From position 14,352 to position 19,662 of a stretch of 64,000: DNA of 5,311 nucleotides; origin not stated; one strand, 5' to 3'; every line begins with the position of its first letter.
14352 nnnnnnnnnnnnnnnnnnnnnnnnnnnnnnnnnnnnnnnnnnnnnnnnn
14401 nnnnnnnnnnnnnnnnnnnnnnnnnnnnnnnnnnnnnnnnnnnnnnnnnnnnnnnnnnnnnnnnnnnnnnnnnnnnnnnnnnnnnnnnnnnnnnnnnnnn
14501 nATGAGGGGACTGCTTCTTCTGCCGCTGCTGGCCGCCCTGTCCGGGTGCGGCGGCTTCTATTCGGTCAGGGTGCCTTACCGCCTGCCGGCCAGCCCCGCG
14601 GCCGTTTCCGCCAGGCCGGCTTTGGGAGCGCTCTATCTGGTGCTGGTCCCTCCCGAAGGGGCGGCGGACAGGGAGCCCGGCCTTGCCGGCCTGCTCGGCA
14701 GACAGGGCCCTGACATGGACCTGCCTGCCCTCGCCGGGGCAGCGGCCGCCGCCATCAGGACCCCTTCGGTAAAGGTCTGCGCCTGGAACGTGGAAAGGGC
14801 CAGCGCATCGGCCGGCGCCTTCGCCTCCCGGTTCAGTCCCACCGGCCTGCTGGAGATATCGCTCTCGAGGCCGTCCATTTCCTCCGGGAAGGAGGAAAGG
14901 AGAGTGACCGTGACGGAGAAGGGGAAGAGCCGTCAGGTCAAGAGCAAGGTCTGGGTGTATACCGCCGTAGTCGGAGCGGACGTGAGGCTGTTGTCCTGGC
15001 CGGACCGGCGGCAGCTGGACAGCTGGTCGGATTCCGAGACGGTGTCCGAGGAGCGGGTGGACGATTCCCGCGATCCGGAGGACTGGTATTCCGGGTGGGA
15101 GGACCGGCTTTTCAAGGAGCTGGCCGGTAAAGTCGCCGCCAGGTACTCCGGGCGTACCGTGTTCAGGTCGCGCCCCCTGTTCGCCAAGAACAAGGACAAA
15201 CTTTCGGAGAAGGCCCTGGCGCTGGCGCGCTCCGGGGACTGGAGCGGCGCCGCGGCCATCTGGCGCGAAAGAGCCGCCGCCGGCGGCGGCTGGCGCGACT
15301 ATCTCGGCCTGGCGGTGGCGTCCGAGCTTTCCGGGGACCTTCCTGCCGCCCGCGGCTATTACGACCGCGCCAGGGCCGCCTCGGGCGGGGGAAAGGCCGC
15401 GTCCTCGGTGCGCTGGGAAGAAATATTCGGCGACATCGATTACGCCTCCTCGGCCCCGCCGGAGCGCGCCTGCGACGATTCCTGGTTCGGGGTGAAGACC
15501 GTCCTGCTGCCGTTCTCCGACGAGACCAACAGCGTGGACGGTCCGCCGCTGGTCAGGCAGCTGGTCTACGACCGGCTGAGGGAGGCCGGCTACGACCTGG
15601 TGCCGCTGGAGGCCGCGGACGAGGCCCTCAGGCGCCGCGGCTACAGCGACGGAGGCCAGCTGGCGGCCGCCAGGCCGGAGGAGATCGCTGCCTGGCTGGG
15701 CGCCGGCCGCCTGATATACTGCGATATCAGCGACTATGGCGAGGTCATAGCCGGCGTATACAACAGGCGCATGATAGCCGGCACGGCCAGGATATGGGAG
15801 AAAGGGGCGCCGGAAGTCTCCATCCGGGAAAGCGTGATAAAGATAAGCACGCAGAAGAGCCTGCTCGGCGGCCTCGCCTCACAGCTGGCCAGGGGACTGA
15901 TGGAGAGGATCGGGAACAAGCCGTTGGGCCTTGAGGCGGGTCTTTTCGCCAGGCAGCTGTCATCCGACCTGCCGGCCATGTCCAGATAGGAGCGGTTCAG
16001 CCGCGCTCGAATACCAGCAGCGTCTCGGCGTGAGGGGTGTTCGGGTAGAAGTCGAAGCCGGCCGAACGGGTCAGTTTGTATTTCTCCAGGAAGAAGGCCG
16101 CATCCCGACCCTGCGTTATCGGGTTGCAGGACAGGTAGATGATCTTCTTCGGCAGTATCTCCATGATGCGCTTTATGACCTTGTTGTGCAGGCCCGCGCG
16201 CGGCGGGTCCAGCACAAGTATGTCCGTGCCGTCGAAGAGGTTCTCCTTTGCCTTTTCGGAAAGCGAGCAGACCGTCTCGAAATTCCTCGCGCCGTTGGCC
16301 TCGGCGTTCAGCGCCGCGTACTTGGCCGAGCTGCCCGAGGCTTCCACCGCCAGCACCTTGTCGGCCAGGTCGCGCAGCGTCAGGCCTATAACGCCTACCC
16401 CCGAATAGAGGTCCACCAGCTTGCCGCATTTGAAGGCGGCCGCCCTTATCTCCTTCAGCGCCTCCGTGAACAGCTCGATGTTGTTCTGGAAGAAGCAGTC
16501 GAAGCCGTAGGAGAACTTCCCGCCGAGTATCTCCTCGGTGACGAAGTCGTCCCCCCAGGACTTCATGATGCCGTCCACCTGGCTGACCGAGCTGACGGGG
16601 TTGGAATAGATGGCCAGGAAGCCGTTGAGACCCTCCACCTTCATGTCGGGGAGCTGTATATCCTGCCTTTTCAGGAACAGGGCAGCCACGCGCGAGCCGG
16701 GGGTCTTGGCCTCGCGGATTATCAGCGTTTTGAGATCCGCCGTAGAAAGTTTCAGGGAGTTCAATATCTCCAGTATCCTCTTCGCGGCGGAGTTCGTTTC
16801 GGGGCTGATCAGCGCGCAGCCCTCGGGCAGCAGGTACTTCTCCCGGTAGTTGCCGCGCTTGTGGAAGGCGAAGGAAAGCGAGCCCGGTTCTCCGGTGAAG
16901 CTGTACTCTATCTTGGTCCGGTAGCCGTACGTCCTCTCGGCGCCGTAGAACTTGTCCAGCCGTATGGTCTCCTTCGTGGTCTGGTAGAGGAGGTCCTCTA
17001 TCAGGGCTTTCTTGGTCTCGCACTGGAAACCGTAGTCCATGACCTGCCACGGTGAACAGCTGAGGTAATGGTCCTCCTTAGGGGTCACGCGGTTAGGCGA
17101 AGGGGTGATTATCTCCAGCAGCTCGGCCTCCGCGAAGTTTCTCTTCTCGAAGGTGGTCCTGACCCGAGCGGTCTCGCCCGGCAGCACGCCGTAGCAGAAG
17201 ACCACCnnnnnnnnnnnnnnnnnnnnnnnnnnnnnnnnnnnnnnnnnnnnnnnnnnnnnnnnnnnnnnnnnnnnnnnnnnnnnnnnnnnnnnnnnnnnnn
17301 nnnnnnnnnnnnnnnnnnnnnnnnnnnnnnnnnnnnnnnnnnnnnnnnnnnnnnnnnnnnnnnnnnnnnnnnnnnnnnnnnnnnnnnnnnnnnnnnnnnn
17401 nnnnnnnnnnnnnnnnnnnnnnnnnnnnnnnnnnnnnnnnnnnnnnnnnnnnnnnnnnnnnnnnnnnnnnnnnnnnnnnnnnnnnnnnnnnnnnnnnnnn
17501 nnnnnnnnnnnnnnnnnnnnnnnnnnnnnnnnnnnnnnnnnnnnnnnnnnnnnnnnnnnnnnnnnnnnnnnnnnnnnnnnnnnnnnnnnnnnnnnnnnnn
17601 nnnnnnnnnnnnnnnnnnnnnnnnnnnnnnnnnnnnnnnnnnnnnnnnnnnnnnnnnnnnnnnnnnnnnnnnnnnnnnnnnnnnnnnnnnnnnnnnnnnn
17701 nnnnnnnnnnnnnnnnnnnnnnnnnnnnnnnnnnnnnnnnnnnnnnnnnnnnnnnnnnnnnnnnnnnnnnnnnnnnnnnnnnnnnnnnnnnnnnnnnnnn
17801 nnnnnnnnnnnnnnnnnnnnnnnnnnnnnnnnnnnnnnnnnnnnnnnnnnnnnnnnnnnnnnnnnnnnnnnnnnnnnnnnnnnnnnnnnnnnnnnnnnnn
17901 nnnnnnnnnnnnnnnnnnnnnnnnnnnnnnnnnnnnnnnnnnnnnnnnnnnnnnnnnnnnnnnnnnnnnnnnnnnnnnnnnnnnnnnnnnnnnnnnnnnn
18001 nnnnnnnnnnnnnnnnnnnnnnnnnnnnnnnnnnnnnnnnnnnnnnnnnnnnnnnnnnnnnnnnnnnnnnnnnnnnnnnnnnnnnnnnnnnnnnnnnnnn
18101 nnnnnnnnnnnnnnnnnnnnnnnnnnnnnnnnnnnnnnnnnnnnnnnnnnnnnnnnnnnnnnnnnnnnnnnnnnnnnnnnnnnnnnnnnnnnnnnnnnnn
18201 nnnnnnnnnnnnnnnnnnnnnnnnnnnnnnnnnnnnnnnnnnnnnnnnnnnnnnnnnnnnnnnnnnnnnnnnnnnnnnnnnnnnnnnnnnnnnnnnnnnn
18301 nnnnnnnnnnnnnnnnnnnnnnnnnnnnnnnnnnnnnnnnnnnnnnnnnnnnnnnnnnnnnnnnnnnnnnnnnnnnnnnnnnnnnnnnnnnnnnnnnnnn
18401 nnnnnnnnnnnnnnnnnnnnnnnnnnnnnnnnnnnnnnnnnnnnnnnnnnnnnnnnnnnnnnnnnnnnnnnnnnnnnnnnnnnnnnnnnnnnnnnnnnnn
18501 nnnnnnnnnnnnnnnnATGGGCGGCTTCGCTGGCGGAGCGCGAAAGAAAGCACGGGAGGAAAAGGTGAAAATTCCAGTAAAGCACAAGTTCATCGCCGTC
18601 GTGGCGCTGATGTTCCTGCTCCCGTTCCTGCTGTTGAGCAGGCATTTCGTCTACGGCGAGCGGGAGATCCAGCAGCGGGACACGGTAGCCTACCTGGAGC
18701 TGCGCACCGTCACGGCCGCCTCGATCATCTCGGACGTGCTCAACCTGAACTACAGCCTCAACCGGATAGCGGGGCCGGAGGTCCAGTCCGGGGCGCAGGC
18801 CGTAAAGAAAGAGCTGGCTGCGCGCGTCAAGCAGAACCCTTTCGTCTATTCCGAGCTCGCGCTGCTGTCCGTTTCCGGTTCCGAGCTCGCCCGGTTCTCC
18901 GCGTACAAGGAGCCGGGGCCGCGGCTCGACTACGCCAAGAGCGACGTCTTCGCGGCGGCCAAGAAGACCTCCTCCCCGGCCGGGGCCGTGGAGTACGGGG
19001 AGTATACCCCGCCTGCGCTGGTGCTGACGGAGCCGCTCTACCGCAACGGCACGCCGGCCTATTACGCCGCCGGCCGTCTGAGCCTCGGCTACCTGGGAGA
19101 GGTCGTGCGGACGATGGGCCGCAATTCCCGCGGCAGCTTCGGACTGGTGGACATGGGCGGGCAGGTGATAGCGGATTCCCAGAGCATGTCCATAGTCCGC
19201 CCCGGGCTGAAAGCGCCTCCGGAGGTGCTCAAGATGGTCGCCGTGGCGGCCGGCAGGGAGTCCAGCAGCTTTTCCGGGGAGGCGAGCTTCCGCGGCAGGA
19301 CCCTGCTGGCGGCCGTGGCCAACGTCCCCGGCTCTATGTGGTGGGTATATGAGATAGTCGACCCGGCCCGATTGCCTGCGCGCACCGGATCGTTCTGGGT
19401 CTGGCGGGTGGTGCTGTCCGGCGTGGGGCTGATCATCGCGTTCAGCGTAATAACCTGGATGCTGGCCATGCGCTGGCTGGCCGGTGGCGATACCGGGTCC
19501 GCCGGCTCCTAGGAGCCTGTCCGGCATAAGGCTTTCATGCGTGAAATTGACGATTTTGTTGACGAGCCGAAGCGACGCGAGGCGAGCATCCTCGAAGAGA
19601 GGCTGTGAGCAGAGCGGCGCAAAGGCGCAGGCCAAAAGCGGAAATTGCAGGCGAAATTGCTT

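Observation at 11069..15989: Radical SAM/SPASM - methyltransferase - small lipoprotein - secreted protein - DUF799-like lipoprotein operon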

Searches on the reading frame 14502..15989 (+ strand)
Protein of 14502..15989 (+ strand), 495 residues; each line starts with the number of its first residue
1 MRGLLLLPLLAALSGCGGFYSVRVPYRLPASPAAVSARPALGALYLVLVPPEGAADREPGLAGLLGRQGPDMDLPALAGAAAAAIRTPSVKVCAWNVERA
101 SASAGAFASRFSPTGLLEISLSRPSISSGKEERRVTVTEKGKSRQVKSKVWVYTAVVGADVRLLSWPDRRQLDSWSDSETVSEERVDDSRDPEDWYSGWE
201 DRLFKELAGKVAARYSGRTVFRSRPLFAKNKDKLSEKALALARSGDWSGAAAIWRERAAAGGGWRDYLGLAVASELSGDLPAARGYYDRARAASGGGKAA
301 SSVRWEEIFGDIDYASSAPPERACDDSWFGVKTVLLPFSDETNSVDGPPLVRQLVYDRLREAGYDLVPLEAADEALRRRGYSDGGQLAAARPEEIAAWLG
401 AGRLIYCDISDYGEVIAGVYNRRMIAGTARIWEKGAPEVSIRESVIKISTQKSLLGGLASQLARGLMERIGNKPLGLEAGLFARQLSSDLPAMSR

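Call 3: search_protein_families(library=pfam, proteins=[window:14502-15989:+], max_evalue=0.01)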
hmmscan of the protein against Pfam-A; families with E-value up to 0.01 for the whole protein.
window:14502-15989:+ (495 aa): 1 family
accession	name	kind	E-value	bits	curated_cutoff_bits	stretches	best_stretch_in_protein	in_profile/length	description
PF05643.16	GNA1162-like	-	6.3e-07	29.6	25.9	1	334-467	15-149/185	Putative lipoprotein GNA1162-like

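Call 4: search_protein_families(library=ncbifam, proteins=[window:14502-15989:+], max_evalue=0.01)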
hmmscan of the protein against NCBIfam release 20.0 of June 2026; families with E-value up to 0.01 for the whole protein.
window:14502-15989:+ (495 aa): 0 families

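Call 45: search_protein_families(library=padloc, proteins=[window:14502-15989:+], max_evalue=0.01)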
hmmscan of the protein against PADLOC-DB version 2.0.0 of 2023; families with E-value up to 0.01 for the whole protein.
window:14502-15989:+ (495 aa): 0 families

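Call 62: search_solved_structures(query=window:14502-15989:+, max_evalue=1, show_alignments=1)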
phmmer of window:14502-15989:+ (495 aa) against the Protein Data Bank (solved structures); distinct sequences matched with E-value up to 1: 3.
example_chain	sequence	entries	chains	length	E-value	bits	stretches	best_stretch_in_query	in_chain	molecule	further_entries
4hrv_A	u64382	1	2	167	4.3e-05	25.9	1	337-476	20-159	Putative lipoprotein GNA1162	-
4i0x_B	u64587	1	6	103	0.18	14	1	226-292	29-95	ESAT-6-like protein MAB_3113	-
3dgc_R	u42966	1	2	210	0.92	11.7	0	278-355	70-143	Interleukin-22 receptor subunit alpha-1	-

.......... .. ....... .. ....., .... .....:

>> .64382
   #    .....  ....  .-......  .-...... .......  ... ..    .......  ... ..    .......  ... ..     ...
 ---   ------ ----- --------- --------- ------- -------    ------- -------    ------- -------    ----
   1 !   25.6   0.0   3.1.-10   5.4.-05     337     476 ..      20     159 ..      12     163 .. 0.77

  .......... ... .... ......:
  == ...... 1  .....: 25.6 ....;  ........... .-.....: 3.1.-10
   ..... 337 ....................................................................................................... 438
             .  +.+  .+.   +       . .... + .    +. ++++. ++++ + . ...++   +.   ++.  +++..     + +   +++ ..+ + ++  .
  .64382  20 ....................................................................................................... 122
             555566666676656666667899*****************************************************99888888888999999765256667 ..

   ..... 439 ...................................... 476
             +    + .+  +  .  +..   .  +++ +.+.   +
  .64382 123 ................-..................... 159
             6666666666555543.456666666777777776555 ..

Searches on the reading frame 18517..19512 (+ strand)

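Call 70: search_protein_families(library=pfam, proteins=[window:18517-19512:+], max_evalue=0.001)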
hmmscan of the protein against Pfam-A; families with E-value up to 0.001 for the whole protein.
window:18517-19512:+ (331 aa): 1 family
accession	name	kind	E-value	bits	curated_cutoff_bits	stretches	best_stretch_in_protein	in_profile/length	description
PF02743.24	dCache_1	-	1.5e-05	25.1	45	1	96-273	57-233/240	Cache domain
